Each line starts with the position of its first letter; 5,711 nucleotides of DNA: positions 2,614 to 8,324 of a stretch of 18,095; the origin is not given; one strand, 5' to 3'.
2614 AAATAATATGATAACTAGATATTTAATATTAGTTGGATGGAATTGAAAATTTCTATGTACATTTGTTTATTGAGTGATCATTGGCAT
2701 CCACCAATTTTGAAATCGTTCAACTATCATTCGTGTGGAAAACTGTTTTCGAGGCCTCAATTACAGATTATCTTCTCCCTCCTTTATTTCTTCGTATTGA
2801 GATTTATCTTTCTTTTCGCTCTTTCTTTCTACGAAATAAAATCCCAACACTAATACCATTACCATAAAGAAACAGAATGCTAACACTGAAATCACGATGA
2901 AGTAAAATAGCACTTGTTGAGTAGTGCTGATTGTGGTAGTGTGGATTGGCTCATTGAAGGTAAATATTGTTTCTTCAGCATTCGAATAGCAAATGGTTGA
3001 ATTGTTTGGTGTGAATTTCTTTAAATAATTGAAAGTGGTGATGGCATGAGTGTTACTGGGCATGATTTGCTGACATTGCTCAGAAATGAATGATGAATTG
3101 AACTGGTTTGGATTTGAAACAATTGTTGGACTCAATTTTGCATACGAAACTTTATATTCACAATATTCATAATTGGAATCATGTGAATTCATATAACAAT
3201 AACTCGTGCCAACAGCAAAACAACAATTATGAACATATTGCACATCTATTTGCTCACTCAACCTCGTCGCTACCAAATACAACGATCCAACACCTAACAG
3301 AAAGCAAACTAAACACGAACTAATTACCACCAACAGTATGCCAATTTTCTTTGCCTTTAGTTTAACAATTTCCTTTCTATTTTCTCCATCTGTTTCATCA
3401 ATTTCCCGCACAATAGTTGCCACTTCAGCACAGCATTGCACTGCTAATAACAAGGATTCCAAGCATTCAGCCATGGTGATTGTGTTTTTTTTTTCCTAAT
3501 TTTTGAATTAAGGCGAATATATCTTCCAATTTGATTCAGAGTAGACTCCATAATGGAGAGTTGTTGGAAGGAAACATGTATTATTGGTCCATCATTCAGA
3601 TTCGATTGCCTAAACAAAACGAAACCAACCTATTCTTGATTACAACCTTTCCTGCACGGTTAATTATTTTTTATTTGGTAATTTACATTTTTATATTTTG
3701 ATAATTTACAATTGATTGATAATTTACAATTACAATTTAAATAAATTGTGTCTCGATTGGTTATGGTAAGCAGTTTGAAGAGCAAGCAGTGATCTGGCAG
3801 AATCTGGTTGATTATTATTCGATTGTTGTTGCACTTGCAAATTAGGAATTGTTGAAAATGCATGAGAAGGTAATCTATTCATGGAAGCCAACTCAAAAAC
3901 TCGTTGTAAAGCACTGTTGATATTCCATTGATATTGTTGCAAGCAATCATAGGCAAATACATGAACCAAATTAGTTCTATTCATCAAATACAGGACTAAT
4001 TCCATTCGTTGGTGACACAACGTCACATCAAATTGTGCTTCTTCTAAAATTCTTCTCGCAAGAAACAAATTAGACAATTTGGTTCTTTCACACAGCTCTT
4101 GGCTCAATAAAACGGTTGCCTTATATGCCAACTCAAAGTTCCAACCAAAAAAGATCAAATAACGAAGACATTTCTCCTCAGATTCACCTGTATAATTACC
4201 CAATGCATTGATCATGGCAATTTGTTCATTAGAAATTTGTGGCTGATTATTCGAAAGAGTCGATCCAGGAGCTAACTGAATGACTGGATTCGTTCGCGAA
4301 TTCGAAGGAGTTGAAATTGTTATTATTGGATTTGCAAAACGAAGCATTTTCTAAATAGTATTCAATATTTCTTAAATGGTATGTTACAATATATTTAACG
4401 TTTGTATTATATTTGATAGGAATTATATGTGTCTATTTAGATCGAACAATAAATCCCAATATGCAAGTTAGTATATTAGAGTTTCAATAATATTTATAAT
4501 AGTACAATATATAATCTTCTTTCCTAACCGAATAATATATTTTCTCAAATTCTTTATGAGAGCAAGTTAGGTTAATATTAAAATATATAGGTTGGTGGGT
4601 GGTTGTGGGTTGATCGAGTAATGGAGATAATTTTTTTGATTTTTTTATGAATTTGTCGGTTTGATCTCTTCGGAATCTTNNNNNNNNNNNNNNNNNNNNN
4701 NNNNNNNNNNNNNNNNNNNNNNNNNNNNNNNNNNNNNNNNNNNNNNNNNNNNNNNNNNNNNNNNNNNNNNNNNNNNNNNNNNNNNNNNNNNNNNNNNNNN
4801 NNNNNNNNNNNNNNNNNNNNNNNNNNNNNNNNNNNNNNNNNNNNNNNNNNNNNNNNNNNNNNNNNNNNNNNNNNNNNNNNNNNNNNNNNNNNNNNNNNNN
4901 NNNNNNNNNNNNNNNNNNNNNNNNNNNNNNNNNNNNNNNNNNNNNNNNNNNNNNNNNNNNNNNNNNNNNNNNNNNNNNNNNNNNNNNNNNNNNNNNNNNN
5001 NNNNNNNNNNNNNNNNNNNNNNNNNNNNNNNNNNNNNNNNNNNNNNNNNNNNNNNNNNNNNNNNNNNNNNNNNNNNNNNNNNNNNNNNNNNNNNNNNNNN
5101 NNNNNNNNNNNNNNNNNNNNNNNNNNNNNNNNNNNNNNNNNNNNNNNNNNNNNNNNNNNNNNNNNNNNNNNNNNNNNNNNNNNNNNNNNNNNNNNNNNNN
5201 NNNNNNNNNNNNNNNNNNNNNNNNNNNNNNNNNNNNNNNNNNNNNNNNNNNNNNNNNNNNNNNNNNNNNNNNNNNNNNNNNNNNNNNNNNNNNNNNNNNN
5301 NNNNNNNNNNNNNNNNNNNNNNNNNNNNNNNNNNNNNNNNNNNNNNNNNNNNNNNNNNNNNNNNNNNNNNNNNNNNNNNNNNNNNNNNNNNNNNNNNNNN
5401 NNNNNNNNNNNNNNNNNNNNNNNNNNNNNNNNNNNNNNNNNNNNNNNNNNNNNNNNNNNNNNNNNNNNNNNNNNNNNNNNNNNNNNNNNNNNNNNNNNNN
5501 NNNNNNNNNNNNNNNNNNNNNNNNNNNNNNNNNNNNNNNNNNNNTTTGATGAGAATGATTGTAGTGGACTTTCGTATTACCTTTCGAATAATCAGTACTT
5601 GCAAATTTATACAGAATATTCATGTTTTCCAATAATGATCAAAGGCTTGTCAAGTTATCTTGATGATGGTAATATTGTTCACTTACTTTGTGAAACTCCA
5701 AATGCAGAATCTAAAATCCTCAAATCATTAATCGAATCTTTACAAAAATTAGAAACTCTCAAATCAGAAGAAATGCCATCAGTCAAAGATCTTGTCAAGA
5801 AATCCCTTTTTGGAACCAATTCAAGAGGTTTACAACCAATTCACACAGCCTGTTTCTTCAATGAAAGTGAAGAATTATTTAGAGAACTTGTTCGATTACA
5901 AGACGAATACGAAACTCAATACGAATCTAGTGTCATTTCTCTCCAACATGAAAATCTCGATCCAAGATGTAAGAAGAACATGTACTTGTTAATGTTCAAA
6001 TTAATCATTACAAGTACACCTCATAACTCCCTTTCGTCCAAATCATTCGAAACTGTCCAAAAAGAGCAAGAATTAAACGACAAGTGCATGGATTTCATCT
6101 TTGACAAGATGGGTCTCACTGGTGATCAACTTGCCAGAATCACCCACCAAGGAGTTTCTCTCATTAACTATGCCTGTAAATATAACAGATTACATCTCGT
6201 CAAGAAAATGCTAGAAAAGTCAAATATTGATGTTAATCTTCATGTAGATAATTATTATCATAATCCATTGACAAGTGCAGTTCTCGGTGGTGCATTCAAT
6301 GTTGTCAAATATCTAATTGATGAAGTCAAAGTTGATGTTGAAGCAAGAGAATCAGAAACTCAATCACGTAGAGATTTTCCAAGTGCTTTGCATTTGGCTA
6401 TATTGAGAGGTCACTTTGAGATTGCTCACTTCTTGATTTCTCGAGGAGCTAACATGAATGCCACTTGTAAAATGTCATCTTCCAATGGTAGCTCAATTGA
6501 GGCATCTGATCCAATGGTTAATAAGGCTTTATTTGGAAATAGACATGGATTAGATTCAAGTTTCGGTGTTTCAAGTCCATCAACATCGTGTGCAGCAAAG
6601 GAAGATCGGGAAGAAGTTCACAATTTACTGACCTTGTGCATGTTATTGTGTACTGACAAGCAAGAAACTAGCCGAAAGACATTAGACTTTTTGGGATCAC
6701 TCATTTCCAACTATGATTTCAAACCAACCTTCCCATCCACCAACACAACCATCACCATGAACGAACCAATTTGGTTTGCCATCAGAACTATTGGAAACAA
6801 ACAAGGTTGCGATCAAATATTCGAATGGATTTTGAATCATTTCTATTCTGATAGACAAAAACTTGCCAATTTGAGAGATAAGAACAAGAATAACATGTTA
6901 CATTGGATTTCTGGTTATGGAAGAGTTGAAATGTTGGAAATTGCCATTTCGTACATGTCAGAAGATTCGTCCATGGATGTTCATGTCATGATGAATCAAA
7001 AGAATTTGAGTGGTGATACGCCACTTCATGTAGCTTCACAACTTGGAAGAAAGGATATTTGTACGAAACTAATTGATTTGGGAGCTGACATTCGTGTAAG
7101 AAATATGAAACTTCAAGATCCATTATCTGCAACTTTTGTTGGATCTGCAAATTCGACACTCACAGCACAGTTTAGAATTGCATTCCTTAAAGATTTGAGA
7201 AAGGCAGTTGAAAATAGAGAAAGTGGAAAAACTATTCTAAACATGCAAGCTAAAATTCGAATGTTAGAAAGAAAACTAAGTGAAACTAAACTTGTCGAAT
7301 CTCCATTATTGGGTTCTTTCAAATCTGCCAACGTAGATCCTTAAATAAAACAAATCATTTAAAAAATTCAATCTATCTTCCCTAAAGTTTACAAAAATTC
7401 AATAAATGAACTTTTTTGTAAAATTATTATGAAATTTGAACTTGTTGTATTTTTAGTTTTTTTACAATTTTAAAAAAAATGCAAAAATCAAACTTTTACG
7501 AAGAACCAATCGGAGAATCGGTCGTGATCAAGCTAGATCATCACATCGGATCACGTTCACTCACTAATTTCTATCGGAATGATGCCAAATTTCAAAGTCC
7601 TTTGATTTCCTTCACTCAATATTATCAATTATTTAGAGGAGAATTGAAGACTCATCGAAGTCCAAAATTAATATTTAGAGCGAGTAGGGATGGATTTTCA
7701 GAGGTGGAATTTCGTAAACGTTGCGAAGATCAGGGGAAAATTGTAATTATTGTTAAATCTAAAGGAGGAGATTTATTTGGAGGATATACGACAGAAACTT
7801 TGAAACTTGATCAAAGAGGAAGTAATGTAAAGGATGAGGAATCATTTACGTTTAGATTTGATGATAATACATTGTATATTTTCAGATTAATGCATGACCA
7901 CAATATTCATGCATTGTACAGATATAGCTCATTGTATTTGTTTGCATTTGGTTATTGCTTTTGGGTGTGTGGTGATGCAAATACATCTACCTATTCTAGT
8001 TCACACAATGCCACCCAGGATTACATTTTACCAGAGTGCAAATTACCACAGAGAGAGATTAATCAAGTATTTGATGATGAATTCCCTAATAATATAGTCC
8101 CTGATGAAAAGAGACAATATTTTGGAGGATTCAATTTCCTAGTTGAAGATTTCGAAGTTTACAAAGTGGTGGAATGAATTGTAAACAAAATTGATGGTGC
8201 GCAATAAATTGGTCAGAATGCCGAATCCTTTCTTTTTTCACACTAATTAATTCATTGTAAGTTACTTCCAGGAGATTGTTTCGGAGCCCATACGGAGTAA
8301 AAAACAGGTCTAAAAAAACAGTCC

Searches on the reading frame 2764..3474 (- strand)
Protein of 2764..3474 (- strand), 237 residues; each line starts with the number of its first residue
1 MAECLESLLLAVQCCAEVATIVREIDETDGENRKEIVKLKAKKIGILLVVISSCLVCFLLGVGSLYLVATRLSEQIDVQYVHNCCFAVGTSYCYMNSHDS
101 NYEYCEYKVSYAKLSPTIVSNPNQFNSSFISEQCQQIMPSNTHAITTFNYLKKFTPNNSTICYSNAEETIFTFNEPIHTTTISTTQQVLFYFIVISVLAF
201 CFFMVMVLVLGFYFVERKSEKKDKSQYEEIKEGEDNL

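Call 14: find_encoding_contigs(protein=window:2764-3474:-, flank=10000, max_places=6)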
Protein window:2764-3474:- (237 aa): no gene with exactly this product is on record in the collection.

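Call 65: search_protein_families(library=pfam, proteins=[window:2764-3474:-], max_evalue=0.01)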
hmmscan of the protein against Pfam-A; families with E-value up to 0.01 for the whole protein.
window:2764-3474:- (237 aa): 3 families
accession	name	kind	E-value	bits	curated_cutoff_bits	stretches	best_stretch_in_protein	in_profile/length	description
PF06024.17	Orf78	-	0.002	18.8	29.4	0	171-225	42-96/101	Orf78 (ac78)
PF05569.17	Peptidase_M56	-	0.0045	16.7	31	0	152-234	69-148/296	BlaR1 peptidase M56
PF06813.19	Nodulin-like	-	0.009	16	24.7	0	48-97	67-115/250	Nodulin-like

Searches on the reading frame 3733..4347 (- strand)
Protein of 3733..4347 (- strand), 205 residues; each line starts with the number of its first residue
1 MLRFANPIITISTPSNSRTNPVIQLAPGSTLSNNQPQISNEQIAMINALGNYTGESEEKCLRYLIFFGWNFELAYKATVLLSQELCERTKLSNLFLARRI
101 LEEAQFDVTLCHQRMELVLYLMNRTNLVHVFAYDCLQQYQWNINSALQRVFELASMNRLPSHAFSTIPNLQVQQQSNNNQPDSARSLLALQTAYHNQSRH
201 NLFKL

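Call 13: find_encoding_contigs(protein=window:3733-4347:-, flank=10000, max_places=6)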
Protein window:3733-4347:- (205 aa): no gene with exactly this product is on record in the collection.

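Call 65: search_protein_families(library=pfam, proteins=[window:3733-4347:-], max_evalue=0.01)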
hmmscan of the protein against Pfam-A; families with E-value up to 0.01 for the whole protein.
window:3733-4347:- (205 aa): 2 families
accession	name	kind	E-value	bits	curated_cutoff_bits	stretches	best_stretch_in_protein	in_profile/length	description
PF03943.19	TAP_C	-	1.6e-16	60.1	21.3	1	116-164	1-49/49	TAP C-terminal domain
PF14555.12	UBA_4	-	9.8e-06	25.7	21.8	0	134-152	20-38/43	UBA-like domain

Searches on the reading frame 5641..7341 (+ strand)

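Call 65: search_protein_families(library=pfam, proteins=[window:5641-7341:+], max_evalue=0.01)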
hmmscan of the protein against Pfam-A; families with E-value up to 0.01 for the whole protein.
window:5641-7341:+ (567 aa): 5 families
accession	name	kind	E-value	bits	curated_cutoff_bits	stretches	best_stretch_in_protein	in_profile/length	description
PF12796.13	Ank_2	-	1.3e-27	96.6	27.3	3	176-275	2-89/90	Ankyrin repeats (3 copies)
PF13606.12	Ank_3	-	3.7e-22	76.2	22.3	0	248-271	4-27/30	Ankyrin repeat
PF00023.36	Ank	-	7.7e-22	76.6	21.1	2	248-275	4-31/33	Ankyrin repeat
PF13637.12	Ank_4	-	1e-17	64.2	22.7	1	177-226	3-50/50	Ankyrin repeats (many copies)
PF13857.12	Ank_5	-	2.5e-14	53.6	27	0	248-278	18-48/56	Ankyrin repeats (many copies)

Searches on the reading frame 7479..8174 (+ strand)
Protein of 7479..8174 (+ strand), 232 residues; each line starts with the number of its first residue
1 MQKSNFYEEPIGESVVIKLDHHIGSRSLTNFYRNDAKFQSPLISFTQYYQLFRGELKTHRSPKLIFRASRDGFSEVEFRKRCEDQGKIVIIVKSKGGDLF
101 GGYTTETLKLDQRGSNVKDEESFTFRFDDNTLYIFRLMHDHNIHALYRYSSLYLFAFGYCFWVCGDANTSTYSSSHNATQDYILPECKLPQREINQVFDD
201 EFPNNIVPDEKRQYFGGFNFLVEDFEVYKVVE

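Call 12: list_cluster_members(proteins=[window:7479-8174:+, window:8362-9063:+, window:2764-3474:-, window:3733-4347:-, window:17419-18078:+])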
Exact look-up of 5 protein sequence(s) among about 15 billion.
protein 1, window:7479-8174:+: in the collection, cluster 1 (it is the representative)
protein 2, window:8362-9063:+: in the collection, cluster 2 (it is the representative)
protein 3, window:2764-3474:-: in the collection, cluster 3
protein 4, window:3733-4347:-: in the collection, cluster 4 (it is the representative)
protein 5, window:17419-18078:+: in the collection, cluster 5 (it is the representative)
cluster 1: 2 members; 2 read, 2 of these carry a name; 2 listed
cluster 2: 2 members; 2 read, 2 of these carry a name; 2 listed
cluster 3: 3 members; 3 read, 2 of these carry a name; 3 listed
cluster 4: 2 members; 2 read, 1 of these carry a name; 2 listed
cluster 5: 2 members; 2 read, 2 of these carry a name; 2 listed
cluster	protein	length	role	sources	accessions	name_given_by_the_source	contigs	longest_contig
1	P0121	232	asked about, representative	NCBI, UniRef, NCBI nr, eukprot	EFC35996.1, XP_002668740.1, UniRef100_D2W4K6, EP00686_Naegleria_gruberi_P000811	predicted protein [Naegleria gruberi] | Predicted protein n=1 Tax=Naegleria gruberi TaxID=5762 RepID=D2W4K6_NAEGR | uncharacterized protein NAEGRDRAFT_76340 [Naegleria gruberi]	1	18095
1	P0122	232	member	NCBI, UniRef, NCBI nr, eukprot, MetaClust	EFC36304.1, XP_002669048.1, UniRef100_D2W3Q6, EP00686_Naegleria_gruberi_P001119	predicted protein [Naegleria gruberi] | Predicted protein n=1 Tax=Naegleria gruberi TaxID=5762 RepID=D2W3Q6_NAEGR | uncharacterized protein NAEGRDRAFT_76031 [Naegleria gruberi]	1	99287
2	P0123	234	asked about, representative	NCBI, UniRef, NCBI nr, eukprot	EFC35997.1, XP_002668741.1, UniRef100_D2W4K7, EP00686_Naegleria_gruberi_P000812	hypothetical protein NAEGRDRAFT_82322 [Naegleria gruberi] | Lipoprotein n=1 Tax=Naegleria gruberi TaxID=5762 RepID=D2W4K7_NAEGR | uncharacterized protein NAEGRDRAFT_82322 [Naegleria gruberi]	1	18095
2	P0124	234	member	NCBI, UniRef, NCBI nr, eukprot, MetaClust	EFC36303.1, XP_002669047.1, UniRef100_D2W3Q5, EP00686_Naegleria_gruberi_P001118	predicted protein [Naegleria gruberi] | Predicted protein n=1 Tax=Naegleria gruberi TaxID=5762 RepID=D2W3Q5_NAEGR | uncharacterized protein NAEGRDRAFT_76030 [Naegleria gruberi]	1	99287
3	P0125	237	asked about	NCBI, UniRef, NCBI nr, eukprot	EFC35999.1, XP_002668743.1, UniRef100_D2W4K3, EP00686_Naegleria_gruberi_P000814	predicted protein [Naegleria gruberi] | Predicted protein n=1 Tax=Naegleria gruberi TaxID=5762 RepID=D2W4K3_NAEGR | uncharacterized protein NAEGRDRAFT_76337 [Naegleria gruberi]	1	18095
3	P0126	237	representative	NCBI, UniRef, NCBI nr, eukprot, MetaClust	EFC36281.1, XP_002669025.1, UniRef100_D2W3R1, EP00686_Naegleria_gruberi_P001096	predicted protein [Naegleria gruberi] | Predicted protein n=1 Tax=Naegleria gruberi TaxID=5762 RepID=D2W3R1_NAEGR | uncharacterized protein NAEGRDRAFT_76036 [Naegleria gruberi]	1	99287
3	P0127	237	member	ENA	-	-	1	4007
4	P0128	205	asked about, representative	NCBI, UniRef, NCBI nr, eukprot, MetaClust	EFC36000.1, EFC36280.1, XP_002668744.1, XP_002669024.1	predicted protein [Naegleria gruberi] | Predicted protein n=1 Tax=Naegleria gruberi TaxID=5762 RepID=D2W3R0_NAEGR | mRNA export factor mex67 [Naegleria gruberi]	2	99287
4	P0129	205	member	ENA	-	-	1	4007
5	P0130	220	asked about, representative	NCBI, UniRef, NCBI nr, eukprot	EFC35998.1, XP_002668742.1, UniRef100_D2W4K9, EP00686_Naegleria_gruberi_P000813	predicted protein [Naegleria gruberi] | Predicted protein n=1 Tax=Naegleria gruberi TaxID=5762 RepID=D2W4K9_NAEGR | uncharacterized protein NAEGRDRAFT_76343 [Naegleria gruberi]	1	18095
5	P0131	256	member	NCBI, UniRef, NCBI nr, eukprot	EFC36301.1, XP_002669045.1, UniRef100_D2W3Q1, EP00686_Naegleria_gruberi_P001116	predicted protein [Naegleria gruberi] | Predicted protein n=1 Tax=Naegleria gruberi TaxID=5762 RepID=D2W3Q1_NAEGR | uncharacterized protein NAEGRDRAFT_76025 [Naegleria gruberi]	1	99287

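Call 65: search_protein_families(library=pfam, proteins=[window:7479-8174:+], max_evalue=0.01)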
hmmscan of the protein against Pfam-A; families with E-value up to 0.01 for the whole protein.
window:7479-8174:+ (232 aa): 1 family
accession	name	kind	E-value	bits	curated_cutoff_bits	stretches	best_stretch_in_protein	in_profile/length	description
PF07534.22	TLD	-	2.2e-13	50.9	24.5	1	47-159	15-121/170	TLDc domain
